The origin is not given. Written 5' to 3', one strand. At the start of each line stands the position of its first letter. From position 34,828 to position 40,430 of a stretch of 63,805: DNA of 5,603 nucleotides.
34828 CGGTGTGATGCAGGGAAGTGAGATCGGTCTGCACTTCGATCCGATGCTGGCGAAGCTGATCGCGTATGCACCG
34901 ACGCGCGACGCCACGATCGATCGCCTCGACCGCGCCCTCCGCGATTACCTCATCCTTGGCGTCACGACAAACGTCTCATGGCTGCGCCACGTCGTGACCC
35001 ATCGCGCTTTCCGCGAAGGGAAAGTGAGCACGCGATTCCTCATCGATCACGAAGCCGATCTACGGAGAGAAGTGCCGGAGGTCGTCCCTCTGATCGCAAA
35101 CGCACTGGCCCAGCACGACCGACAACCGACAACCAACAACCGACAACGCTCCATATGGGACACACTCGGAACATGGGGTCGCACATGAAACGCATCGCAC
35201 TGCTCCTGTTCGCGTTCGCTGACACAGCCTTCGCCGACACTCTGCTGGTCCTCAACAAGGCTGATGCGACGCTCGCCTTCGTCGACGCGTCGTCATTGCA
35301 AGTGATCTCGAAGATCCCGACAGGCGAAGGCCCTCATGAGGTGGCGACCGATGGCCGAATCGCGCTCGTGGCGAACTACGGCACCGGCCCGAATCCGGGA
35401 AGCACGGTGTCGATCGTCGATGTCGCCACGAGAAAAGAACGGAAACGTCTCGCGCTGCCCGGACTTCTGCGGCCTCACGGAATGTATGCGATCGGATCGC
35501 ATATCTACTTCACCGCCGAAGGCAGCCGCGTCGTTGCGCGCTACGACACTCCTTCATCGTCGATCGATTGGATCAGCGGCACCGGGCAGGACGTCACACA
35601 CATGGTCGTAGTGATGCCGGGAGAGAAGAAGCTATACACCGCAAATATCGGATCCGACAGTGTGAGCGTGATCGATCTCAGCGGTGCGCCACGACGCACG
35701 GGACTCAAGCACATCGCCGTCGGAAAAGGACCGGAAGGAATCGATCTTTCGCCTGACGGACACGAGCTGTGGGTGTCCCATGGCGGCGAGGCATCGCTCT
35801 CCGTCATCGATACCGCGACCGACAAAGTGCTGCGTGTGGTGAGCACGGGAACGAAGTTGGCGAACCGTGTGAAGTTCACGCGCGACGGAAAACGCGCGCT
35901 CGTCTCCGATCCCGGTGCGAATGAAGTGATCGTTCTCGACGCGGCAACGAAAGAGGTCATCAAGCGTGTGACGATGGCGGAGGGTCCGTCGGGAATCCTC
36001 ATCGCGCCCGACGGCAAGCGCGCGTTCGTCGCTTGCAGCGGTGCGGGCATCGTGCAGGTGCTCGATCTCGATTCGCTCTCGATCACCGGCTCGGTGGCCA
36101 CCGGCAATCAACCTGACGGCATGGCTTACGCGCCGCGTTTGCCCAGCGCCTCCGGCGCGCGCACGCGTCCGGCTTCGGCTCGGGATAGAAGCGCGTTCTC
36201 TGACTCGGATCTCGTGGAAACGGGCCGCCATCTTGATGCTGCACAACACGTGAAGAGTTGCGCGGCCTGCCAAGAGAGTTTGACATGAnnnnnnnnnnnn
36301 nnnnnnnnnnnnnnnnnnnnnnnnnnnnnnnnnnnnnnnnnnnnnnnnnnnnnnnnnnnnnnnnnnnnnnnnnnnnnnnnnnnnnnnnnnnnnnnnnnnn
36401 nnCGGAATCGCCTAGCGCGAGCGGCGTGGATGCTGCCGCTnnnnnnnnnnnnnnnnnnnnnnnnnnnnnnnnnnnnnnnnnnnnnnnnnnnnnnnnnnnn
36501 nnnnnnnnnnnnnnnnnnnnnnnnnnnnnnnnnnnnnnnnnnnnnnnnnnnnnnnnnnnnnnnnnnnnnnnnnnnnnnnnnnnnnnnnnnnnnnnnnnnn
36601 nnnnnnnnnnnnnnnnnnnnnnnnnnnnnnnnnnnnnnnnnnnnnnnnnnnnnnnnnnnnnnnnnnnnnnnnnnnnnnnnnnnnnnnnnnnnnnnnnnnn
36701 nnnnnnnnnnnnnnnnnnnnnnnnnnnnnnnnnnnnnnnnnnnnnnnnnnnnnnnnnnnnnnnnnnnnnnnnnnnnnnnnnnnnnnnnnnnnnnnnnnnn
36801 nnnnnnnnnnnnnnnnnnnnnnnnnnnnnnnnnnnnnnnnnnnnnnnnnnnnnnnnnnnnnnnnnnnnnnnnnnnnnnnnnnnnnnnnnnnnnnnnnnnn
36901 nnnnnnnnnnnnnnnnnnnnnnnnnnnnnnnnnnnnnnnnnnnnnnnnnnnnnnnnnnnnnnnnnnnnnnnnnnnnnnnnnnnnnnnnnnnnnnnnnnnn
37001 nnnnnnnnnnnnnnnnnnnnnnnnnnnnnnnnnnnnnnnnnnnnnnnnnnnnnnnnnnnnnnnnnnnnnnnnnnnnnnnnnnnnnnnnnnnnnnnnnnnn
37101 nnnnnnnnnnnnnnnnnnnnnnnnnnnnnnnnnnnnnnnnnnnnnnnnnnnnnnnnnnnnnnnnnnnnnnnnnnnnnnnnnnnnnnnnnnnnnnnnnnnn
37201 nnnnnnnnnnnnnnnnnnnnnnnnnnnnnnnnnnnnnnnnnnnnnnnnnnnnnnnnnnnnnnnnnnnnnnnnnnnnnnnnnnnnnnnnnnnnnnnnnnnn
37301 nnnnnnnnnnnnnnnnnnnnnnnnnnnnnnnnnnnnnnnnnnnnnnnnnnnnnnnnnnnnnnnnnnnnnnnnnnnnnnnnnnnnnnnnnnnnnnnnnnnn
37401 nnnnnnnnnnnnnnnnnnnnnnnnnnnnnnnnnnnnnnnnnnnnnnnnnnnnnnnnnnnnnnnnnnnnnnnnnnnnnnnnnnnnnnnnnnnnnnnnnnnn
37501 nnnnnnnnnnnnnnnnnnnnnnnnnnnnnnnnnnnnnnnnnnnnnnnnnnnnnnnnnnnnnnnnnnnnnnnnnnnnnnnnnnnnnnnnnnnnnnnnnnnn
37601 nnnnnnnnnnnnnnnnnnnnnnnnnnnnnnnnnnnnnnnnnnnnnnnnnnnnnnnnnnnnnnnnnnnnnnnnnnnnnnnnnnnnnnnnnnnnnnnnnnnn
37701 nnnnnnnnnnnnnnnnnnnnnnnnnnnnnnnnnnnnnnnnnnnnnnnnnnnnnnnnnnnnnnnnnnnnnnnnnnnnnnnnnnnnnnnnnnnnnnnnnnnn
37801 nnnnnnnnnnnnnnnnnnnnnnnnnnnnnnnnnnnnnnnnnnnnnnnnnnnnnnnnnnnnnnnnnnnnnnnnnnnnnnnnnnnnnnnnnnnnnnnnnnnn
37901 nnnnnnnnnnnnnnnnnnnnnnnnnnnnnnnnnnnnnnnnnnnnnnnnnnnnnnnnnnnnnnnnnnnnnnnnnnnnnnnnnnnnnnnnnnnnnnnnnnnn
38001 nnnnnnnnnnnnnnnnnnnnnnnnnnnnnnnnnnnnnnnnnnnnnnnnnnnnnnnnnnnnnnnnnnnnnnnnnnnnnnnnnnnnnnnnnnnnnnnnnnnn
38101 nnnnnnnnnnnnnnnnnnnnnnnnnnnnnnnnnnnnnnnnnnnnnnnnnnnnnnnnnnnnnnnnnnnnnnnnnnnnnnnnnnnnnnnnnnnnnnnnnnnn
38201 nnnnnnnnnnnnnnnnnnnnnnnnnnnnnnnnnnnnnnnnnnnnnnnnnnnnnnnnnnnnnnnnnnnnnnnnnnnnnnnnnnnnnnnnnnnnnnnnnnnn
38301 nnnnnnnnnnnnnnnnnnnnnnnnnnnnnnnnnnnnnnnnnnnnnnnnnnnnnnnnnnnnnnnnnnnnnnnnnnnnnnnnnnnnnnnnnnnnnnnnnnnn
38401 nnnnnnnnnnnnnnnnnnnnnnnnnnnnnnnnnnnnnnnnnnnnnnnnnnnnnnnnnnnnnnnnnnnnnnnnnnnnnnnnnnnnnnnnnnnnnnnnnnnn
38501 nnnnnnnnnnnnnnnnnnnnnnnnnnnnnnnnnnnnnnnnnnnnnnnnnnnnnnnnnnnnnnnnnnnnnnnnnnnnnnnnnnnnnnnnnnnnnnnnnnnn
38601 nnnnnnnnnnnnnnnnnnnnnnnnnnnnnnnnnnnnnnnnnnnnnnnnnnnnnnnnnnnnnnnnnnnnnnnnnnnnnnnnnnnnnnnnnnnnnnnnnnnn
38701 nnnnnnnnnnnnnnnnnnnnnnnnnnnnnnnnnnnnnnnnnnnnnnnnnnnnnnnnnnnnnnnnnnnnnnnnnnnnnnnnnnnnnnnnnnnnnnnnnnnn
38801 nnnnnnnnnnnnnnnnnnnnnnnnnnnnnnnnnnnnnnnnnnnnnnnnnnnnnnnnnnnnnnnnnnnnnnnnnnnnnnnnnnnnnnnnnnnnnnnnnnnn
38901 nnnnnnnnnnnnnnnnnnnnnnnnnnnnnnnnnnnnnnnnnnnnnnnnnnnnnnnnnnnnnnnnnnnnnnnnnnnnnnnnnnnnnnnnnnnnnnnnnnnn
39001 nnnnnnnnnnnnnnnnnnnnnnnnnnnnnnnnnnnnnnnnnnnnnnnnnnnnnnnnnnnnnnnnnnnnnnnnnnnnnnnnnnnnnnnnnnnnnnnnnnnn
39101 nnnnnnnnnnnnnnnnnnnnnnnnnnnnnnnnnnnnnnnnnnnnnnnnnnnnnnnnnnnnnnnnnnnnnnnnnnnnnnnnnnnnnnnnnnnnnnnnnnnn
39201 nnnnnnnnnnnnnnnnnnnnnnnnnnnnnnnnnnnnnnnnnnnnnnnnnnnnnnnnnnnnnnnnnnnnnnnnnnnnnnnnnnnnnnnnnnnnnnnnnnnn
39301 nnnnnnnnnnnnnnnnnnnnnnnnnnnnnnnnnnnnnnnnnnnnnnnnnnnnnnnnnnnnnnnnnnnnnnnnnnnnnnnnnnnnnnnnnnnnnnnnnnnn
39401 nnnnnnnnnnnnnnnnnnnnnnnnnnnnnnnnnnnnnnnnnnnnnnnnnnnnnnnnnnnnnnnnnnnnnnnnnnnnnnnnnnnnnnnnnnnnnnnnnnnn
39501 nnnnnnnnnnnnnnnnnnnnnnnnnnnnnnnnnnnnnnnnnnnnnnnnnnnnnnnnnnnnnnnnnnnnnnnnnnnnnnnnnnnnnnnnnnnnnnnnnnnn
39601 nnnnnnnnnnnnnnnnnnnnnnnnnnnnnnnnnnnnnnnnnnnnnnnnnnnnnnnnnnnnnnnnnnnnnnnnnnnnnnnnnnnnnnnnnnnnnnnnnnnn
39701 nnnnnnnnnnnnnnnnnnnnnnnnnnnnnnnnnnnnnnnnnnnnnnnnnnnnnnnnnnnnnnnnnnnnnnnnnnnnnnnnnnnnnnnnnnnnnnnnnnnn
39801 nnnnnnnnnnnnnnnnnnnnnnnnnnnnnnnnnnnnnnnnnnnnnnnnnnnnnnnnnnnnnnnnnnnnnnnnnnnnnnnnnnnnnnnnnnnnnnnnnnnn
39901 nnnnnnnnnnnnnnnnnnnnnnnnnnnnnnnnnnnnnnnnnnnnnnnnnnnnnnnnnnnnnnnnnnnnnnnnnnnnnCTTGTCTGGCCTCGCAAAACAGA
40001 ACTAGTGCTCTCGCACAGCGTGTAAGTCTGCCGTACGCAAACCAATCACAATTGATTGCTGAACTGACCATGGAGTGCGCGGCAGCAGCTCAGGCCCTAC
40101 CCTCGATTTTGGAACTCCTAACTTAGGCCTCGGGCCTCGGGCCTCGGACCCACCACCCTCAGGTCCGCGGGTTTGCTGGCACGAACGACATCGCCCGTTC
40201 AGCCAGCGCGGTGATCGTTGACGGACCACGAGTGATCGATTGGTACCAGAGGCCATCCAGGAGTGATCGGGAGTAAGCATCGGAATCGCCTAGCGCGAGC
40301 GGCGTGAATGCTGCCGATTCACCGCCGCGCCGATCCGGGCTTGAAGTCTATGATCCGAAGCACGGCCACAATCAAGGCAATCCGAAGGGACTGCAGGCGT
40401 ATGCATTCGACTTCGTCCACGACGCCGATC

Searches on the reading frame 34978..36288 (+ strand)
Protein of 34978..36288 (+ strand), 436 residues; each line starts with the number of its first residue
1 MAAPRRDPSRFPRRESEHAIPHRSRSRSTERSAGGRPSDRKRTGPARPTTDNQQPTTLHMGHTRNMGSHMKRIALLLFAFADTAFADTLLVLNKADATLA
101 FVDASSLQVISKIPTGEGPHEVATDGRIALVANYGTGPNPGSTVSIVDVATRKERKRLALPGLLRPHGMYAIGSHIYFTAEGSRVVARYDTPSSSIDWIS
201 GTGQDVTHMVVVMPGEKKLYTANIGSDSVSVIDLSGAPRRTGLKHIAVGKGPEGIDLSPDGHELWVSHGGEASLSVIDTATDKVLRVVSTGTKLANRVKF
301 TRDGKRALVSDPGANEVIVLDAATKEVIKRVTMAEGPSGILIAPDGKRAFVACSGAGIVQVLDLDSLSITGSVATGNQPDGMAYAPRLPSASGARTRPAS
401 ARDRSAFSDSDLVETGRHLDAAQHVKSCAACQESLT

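Call 8: search_protein_families(library=pfam, proteins=[window:34978-36288:+], max_evalue=0.001)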
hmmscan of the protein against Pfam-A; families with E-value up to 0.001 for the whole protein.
window:34978-36288:+ (436 aa): 5 families
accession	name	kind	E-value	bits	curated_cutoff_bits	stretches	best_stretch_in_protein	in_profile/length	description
PF21783.3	YNCE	-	2e-14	54.1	27.1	2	173-339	167-330/339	YNCE-like beta-propeller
PF02239.22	Cytochrom_D1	-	9.4e-10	38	25.5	1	218-341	239-363/368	Cytochrome D1 heme domain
PF25174.1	Beta-prop_THOC3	-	7.6e-08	32.1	305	1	255-370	52-164/272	THOC3 beta-propeller domain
PF10282.15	Lactonase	-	2e-07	31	21.7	1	105-366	73-322/344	Lactonase, 7-bladed beta-propeller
PF16819.11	DUF5074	-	0.00066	19.3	27.2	0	272-335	163-225/353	Domain of unknown function (DUF5074)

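Call 62: find_homologous_proteins(query=window:35182-36285:+, max_evalue=1e-20)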
Query window:35182-36285:+ (368 aa): 5503 proteins with E <= 1e-20 among 8000 candidates; the best 120 are listed.
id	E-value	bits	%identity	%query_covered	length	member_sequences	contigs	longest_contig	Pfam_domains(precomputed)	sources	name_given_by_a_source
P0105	1.3e-181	621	88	89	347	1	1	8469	PF22494.4,PF10282.16,PF25174.2,PF24814.2,PF21783.3,PF02239.23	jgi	jgi:YVTN family beta-propeller protein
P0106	2.7e-169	581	85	86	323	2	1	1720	PF22494.4,PF10282.16,PF25174.2,PF07433.18,PF21783.3,PF02239.23,PF08450.19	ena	-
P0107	8.0e-169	579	100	73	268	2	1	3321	PF10282.16,PF25174.2,PF21783.3,PF02239.23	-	-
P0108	7.2e-154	530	77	86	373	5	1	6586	PF22494.4,PF10282.16,PF25174.2,PF21783.3,PF02239.23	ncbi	ncbi:MAG: cytochrome D1 domain-containing protein [Thermoanaerobaculia bacterium]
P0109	5.2e-152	524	77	85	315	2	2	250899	PF22494.4,PF10282.16,PF25174.2,PF21783.3,PF02239.23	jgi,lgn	jgi:YVTN family beta-propeller protein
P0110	7.7e-150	517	80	79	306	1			PF22494.4,PF10282.16,PF25174.2,PF21783.3,PF02239.23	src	-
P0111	1.5e-149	516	75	86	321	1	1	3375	PF22494.4,PF10282.16,PF25174.2,PF07433.18,PF23381.2,PF21783.3,PF02239.23,PF08450.19,PF23414.2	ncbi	-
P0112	2.4e-147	509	74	86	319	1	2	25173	PF22494.4,PF10282.16,PF25174.2,PF07433.18,PF23381.2,PF21783.3,PF02239.23,PF08450.19,PF23414.2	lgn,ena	-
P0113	3.1e-146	505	76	82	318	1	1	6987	PF22494.4,PF10282.16,PF25174.2,PF21783.3,PF02239.23,PF23414.2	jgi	jgi:YVTN family beta-propeller protein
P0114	3.2e-146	505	74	85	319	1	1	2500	PF22494.4,PF10282.16,PF25174.2,PF23381.2,PF21783.3,PF02239.23,PF08450.19,PF23414.2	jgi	jgi:YVTN family beta-propeller protein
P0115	9.7e-143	494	71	86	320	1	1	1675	PF22494.4,PF10282.16,PF25174.2,PF24814.2,PF23381.2,PF21783.3,PF02239.23,PF08450.19,PF23414.2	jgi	jgi:YVTN family beta-propeller protein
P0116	1.3e-142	493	73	86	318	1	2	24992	PF22494.4,PF10282.16,PF25174.2,PF07433.18,PF23381.2,PF21783.3,PF02239.23,PF23414.2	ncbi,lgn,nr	ncbi:MAG: YncE family protein [Acidobacteriota bacterium]|nr:YncE family protein [Acidobacteriota ba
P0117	1.5e-142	493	75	80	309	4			PF22494.4,PF10282.16,PF25174.2,PF24814.2,PF23381.2,PF21783.3,PF02239.23,PF16819.12,PF08450.19,PF23414.2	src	-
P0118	1.8e-142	493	71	86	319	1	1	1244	PF22494.4,PF10282.16,PF25174.2,PF24814.2,PF23381.2,PF21783.3,PF02239.23,PF08450.19,PF23414.2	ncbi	-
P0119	2.2e-142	492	75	80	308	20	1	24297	PF22494.4,PF10282.16,PF25174.2,PF21783.3,PF02239.23,PF23414.2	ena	-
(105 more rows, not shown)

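Call 63: find_encoding_contigs(protein=P0105, flank=8000, max_places=2)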
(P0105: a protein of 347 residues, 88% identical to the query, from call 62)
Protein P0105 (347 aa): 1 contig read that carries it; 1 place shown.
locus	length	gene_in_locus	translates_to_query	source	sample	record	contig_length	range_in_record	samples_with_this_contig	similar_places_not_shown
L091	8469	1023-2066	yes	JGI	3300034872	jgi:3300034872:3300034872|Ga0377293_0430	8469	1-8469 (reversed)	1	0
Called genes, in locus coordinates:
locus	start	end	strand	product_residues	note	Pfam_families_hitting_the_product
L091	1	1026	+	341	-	?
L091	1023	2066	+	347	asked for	PF21783:YNCE (faint), PF10282:Lactonase (weak), PF24814:WD40_Prp19 (faint), PF02239:Cytochrom_D1, PF22494:choice_anch_I (weak), PF25174:Beta-prop_THOC3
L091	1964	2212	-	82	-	-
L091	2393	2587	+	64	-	-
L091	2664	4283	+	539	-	PF20094:GWxTD_dom (faint)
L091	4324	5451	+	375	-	-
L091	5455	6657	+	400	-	PF00926:DHBP_synthase, PF00925:GTP_cyclohydro2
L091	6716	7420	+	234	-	PF03301:Trp_dioxygenase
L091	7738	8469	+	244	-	?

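Call 64: find_encoding_contigs(protein=P0109, flank=10000, max_places=2)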
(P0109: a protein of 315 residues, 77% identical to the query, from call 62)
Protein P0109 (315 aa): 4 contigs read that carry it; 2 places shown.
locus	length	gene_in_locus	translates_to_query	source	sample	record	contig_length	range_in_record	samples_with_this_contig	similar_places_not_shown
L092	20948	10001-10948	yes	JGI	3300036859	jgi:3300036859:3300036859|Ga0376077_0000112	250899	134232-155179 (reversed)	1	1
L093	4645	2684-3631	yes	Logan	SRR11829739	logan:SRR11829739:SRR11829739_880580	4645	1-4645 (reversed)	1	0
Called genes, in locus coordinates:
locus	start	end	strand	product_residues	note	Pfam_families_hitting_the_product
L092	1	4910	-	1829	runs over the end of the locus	PF06739:SBBP (faint), PF25021:TEN_NHL (weak), PF01436:NHL (weak), PF25021:TEN_NHL, PF00041:fn3 (faint)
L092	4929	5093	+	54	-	-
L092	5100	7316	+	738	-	PF00144:Beta-lactamase, PF07075:NamZ_N, PF20732:NamZ_C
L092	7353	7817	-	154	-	-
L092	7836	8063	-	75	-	PF12867:DinB_2 (weak)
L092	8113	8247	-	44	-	-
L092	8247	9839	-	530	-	PF01979:Amidohydro_1 (weak), PF07969:Amidohydro_3 (faint), PF01979:Amidohydro_1 (weak)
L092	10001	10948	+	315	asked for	PF10282:Lactonase (faint), PF22494:choice_anch_I (faint), PF21783:YNCE (weak), PF02239:Cytochrom_D1, PF25174:Beta-prop_THOC3 (weak)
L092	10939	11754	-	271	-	PF13474:SnoaL_3 (faint), PF14534:DUF4440 (weak), PF12680:SnoaL_2 (faint), PF08332:CaMKII_AD (faint), PF14534:DUF4440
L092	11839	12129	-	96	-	-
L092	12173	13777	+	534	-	PF00034:Cytochrom_C (faint), PF06537:DHOR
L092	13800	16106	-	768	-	PF00521:DNA_topoisoIV, PF03989:DNA_gyraseA_C (faint)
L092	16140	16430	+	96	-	-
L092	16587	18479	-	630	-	PF02518:HATPase_c, PF00204:DNA_gyraseB, PF01751:Toprim, PF00986:DNA_gyraseB_C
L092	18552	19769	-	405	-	PF00082:Peptidase_S8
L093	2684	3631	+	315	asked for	PF10282:Lactonase (faint), PF22494:choice_anch_I (faint), PF21783:YNCE (weak), PF02239:Cytochrom_D1, PF25174:Beta-prop_THOC3 (weak)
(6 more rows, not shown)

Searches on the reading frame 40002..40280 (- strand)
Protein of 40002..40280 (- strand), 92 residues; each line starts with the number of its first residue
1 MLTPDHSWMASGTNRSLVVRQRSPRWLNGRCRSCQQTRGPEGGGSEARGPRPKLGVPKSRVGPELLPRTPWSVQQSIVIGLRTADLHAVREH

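Call 9: search_protein_families(library=pfam, proteins=[window:40002-40280:-], max_evalue=0.001)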
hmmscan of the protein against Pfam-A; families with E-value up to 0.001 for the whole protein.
window:40002-40280:- (92 aa): 0 families
